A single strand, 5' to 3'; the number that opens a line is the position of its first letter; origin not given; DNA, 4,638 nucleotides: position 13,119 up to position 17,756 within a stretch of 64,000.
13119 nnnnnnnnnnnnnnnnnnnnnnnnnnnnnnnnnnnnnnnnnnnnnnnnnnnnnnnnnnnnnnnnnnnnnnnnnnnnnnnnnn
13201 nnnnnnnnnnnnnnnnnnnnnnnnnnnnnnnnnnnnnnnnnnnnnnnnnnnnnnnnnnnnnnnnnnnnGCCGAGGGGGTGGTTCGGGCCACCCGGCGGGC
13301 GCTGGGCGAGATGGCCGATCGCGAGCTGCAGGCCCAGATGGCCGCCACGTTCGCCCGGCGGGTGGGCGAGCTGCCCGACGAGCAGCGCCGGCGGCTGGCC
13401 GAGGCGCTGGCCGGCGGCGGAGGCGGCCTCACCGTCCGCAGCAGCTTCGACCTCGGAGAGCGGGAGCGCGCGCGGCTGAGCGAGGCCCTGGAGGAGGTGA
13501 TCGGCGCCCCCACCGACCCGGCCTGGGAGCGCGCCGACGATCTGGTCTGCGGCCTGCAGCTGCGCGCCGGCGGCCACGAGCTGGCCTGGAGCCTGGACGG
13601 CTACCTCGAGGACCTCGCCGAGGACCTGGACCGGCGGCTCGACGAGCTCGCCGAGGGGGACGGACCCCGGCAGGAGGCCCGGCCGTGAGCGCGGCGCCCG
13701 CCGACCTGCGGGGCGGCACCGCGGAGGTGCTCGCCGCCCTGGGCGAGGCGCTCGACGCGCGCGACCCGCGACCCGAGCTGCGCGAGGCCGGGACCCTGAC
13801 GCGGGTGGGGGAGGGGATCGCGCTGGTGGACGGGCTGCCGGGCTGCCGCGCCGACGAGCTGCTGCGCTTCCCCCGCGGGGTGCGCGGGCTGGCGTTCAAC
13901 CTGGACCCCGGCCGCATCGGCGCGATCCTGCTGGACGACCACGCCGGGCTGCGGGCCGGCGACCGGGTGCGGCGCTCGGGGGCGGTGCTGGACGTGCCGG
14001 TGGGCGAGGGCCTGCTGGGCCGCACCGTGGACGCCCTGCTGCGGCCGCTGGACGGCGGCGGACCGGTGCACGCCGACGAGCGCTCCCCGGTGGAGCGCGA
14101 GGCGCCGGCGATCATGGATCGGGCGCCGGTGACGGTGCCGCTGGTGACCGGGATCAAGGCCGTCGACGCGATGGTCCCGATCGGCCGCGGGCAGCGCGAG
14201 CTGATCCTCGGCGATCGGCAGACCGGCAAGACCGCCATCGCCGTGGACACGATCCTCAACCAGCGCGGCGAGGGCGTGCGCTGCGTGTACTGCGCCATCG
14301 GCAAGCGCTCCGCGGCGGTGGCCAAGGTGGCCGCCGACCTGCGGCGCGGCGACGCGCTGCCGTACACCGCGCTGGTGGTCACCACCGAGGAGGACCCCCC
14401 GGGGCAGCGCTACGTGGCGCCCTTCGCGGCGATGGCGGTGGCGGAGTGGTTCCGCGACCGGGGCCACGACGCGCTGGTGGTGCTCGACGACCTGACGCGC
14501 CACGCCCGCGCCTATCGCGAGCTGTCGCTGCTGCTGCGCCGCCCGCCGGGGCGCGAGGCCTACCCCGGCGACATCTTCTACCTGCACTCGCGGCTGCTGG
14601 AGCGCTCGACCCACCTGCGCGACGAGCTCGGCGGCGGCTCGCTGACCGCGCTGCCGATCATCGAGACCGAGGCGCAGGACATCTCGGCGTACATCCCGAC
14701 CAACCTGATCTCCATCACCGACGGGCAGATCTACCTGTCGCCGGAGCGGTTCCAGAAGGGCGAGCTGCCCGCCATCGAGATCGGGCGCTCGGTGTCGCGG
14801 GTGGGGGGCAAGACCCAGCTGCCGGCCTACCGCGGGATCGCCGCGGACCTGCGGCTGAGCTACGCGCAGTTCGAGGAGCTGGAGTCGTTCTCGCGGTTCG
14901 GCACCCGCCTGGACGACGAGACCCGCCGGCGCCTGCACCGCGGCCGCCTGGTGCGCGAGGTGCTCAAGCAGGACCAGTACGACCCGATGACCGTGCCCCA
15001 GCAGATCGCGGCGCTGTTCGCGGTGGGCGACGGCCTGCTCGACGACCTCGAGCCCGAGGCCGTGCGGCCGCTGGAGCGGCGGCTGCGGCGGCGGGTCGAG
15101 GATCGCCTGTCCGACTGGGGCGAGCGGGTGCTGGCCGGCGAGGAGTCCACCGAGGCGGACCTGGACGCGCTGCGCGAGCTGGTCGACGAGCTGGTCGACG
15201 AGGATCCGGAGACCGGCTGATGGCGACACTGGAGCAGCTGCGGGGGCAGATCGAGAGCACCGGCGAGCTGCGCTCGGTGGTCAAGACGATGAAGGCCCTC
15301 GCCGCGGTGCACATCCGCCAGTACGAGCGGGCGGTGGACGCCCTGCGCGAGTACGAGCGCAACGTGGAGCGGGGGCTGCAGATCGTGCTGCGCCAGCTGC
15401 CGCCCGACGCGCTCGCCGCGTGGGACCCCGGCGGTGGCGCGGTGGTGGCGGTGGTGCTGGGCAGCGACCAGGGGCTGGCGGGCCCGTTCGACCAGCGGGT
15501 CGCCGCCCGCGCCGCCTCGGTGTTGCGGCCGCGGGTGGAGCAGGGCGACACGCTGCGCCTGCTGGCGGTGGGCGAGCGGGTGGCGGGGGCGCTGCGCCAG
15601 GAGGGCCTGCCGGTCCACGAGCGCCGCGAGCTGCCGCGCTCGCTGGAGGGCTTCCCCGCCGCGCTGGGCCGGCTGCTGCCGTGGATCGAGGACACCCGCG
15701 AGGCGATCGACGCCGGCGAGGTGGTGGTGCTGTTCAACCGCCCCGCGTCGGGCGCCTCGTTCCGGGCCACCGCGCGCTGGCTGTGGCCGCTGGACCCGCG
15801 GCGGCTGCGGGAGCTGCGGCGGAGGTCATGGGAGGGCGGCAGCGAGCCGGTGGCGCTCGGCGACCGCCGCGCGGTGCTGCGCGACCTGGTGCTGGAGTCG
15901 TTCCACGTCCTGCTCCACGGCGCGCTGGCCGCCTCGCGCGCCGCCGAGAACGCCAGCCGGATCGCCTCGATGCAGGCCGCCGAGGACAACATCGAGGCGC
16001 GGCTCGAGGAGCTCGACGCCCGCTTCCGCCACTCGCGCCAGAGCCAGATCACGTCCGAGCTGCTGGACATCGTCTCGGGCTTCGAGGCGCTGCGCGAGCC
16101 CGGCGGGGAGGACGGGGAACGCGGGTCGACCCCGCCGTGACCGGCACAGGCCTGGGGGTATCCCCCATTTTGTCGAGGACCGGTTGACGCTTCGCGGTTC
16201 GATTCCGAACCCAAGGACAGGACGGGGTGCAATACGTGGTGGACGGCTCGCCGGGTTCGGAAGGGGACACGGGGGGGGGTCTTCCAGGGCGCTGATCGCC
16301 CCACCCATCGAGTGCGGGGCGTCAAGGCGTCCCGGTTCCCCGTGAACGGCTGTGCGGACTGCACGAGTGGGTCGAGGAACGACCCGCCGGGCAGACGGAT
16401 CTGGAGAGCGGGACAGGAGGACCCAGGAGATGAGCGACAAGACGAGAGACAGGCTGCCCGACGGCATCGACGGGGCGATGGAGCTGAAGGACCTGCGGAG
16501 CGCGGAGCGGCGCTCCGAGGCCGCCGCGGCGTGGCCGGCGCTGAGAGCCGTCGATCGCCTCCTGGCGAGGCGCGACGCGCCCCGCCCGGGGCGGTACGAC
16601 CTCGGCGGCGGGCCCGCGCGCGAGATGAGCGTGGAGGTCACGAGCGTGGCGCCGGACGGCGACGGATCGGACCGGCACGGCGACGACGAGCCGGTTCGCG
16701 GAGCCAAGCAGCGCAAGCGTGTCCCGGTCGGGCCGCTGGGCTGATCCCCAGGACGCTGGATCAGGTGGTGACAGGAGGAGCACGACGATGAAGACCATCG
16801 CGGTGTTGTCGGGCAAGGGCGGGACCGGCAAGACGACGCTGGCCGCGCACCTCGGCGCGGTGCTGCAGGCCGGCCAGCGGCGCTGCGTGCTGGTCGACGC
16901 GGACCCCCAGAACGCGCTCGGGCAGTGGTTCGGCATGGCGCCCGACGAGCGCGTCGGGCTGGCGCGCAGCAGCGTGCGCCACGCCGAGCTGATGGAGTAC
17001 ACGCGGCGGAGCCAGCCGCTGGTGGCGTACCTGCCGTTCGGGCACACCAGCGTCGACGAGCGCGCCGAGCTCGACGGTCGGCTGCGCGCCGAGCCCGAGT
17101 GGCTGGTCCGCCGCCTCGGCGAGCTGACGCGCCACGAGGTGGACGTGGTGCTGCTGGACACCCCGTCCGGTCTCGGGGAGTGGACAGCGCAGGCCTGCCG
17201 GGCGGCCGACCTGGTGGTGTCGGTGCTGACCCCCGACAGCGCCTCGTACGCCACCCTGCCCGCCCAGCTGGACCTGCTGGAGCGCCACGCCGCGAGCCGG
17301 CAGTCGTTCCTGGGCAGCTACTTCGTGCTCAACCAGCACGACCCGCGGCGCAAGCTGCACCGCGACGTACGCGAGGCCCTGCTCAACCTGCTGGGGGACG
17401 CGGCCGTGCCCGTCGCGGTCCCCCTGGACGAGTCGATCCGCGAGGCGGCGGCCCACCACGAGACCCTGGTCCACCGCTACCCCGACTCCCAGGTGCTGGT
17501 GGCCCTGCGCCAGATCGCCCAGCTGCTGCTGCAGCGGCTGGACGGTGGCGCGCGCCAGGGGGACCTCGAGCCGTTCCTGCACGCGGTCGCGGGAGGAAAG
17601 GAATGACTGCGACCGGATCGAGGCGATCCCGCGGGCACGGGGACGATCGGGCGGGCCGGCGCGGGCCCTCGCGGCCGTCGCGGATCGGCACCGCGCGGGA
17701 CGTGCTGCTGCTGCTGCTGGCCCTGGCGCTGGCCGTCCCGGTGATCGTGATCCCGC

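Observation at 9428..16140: A complete N-type (Na+-translocating-like) ATPase operon, atpD-C-Q-R-B-E-F-A-G.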

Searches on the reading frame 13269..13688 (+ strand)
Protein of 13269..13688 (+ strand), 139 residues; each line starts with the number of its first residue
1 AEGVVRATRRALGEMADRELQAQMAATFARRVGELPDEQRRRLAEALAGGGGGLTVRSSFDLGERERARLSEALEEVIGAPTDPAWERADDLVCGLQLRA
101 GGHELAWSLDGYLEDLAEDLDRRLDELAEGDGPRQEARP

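Call 44: search_protein_families(library=pfam, proteins=[window:13269-13688:+], max_evalue=10)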
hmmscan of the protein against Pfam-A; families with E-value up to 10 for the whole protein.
window:13269-13688:+ (139 aa): 5 families
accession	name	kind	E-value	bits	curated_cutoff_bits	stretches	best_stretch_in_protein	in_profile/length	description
PF00213.23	OSCP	-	0.0011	19.5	22.3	1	55-120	106-172/172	ATP synthase delta (OSCP) subunit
PF17918.6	TetR_C_15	-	0.01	16.9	26.8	1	9-77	36-103/108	Tetracyclin repressor-like, C-terminal domain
PF18625.7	EspB_PE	-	0.062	14.2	29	1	56-77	45-66/77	ESX-1 secreted protein B PE domain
PF19979.4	DUF6415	-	0.9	10.8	27.5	1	104-138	22-56/95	Family of unknown function (DUF6415)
PF13977.11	TetR_C_6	-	1.4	9.6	27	1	9-78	39-110/115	BetI-type transcriptional repressor, C-terminal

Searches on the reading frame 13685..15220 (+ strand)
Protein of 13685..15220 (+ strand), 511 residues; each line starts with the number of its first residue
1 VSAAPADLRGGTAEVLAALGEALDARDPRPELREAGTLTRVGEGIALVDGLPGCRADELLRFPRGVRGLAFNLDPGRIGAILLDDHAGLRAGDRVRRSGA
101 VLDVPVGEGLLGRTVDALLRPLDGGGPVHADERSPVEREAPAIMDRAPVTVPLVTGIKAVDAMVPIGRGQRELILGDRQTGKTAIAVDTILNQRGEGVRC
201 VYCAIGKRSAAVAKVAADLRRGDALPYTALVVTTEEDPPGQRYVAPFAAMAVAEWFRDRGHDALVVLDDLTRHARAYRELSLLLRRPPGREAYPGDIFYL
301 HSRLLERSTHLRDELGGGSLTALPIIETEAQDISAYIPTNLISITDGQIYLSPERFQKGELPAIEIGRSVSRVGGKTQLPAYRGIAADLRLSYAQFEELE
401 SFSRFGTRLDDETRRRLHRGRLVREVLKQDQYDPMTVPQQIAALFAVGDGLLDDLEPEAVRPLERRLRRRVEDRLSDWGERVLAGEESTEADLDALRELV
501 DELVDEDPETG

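Call 3: search_protein_families(library=ncbifam, proteins=[window:13685-15220:+], max_evalue=0.001)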
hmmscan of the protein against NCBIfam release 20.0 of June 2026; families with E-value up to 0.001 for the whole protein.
window:13685-15220:+ (511 aa): 35 families (the best 25 are shown)
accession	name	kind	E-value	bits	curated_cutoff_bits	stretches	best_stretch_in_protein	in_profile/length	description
TIGR03324.1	alt_F1F0_F1_al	exception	6e-223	741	750.5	1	13-500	6-493/497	alternate F1F0 ATPase, F1 subunit alpha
NF009884.0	PRK13343.1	equivalog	4.1e-206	685.5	554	1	13-505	8-500/507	F0F1 ATP synthase subunit alpha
TIGR00962.1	atpA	equivalog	4.1e-181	603.1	484.45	1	14-504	6-498/503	F0F1 ATP synthase subunit alpha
NF045863.1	glide_MMOB1660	exception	2.5e-115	386.3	600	1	43-436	8-406/515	MMOB1660 family gliding motility ATPase complex subunit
NF005523.0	PRK07165.1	equivalog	4.1e-88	296.3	414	1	134-436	110-407/509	ATP F0F1 synthase subunit alpha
NF045936.2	MSC_0619_alpha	exception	5.4e-82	276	520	1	133-432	105-399/505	MSC_0619 family F1-like ATPase alpha subunit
TIGR02546.1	III_secr_ATP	equivalog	1.7e-60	204.9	604.75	1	83-447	58-421/423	type III secretion system ATPase SctN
TIGR03496.1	FliI_clade1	equivalog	6.9e-60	203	619.1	1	78-444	46-411/414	flagellar protein export ATPase FliI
TIGR03498.1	FliI_clade3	equivalog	9.3e-54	182.7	587.45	1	83-444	53-414/418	flagellar protein export ATPase FliI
NF005391.0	PRK06936.1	equivalog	1.5e-53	182.3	657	1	83-444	76-434/439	type III secretion system ATPase SctN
NF005295.0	PRK06820.1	equivalog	7.2e-53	180.1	690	1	28-439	23-430/440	EscN/YscN/HrcN family type III secretion system ATPase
TIGR01026.1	fliI_yscN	subfamily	3.3e-51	174.4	379.5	1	83-408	77-396/440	FliI/YscN family ATPase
NF006290.1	PRK08472.1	equivalog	3.1e-50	171.3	644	1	88-442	76-427/433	flagellar protein export ATPase FliI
NF006575.0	PRK09099.1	subfamily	7.5e-49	166.7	706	1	88-429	84-422/443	type III secretion system ATPase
NF006012.0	PRK08149.1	equivalog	2e-48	165.4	594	1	82-439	63-421/431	type III secretion system ATPase SctN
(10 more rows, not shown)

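Call 4: search_protein_families(library=pfam, proteins=[window:13685-15220:+], max_evalue=0.001)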
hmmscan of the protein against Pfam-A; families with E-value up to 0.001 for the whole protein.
window:13685-15220:+ (511 aa): 3 families
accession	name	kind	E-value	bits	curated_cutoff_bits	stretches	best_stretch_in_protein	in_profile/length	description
PF00006.31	ATP-synt_ab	-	4.2e-78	262.3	29.5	1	156-371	1-213/213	ATP synthase alpha/beta family, nucleotide-binding domain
PF00306.32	ATP-synt_ab_C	-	3.9e-32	111.7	27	1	378-502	1-125/126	ATP synthase alpha/beta chain, C terminal domain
PF02874.29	ATP-synt_ab_N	-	5.7e-06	27.2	20.9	1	33-99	3-69/69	ATP synthase alpha/beta family, beta-barrel domain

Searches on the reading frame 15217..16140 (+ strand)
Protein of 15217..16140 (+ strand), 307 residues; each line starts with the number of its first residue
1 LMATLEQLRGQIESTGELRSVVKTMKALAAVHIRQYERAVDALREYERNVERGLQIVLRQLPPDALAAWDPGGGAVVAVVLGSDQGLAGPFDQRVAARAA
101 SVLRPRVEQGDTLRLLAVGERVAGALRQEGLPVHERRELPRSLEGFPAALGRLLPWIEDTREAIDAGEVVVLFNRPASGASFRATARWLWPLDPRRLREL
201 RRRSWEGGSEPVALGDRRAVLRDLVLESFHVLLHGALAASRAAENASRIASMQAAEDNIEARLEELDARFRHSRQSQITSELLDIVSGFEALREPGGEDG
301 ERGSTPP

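Call 3: search_protein_families(library=ncbifam, proteins=[window:15217-16140:+], max_evalue=0.001)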
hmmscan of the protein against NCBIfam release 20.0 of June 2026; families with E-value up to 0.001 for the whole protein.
window:15217-16140:+ (307 aa): 13 families
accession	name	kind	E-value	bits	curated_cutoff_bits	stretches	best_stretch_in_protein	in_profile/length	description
TIGR03323.1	alt_F1F0_F1_gam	exception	1.7e-74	250.7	282.35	1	8-292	1-285/285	alternate F1F0 ATPase, F1 subunit gamma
TIGR01146.1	ATPsyn_F1gamma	equivalog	8.2e-33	114.4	194.45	1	2-292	1-286/286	ATP synthase F1 subunit gamma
NF004145.0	PRK05621.1-2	equivalog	1e-25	90.8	317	1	2-294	1-304/306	F0F1 ATP synthase subunit gamma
NF004146.0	PRK05621.1-4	equivalog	9.8e-25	87.5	342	1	2-292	1-296/296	F0F1 ATP synthase subunit gamma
NF009959.0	PRK13426.1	equivalog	2.3e-21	76.7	394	1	2-289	1-288/291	F0F1 ATP synthase subunit gamma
NF004144.0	PRK05621.1-1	equivalog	4.6e-20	72.3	372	1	2-291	1-286/287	F0F1 ATP synthase subunit gamma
NF009957.0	PRK13424.1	equivalog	2e-19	69.9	436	1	2-293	1-290/291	F0F1 ATP synthase subunit gamma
NF004147.0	PRK05621.2-1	equivalog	3.1e-19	69.9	382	2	216-292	216-292/293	F0F1 ATP synthase subunit gamma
NF009958.0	PRK13425.1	equivalog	4.7e-17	62.4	501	1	2-293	1-291/292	F0F1 ATP synthase subunit gamma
NF010708.0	PRK14110.1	equivalog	4.2e-16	59.2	445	1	9-292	10-290/291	F0F1 ATP synthase subunit gamma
NF010709.0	PRK14111.1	equivalog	6.2e-16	58.7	425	1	2-293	1-289/290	F0F1 ATP synthase subunit gamma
NF009960.0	PRK13427.1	equivalog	5.9e-10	39.1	432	1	2-292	1-288/289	F0F1 ATP synthase subunit gamma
NF009956.0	PRK13422.1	equivalog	3.8e-06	26.5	582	1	216-291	222-297/298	F0F1 ATP synthase subunit gamma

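Call 4: search_protein_families(library=pfam, proteins=[window:15217-16140:+], max_evalue=0.001)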
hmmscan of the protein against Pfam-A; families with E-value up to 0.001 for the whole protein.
window:15217-16140:+ (307 aa): 1 family
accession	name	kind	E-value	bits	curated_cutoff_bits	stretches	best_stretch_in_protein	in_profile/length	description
PF00231.24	ATP-synt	-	1e-48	166.9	39.9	1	4-292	1-285/285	ATP synthase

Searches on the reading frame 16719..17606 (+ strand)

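Call 22: search_protein_families(library=pfam, proteins=[window:16719-17606:+], max_evalue=0.001)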
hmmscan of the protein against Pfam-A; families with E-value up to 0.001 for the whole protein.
window:16719-17606:+ (295 aa): 9 families
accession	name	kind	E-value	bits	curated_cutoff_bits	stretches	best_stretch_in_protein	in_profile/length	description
PF06564.18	CBP_BcsQ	-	3e-31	109.2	21.3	1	24-268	1-231/234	Cellulose biosynthesis protein BcsQ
PF01656.29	CbiA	-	8.1e-16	58.6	25.4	1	27-249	1-124/125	CobQ/CobB/MinD/ParA nucleotide binding domain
PF13614.12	AAA_31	-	2.4e-15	57.4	27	1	24-179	1-156/177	AAA domain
PF10609.15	ParA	-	3.5e-12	46.7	27.1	1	25-62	4-41/246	NUBPL iron-transfer P-loop NTPase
PF02374.21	ArsA_ATPase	-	6.2e-06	26.1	24.3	1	27-72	3-48/305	Anion-transporting ATPase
PF09140.17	MipZ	-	6.5e-05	22.8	20.7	0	27-171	3-130/262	ATPase MipZ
PF07015.17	VirC1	-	0.00012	22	24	1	24-74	1-51/231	VirC1 protein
PF00448.28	SRP54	-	0.00054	20.1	22.7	0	26-62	2-38/196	SRP54-type protein, GTPase domain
PF13401.12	AAA_22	-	0.00074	20.3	27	0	25-65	5-45/130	AAA domain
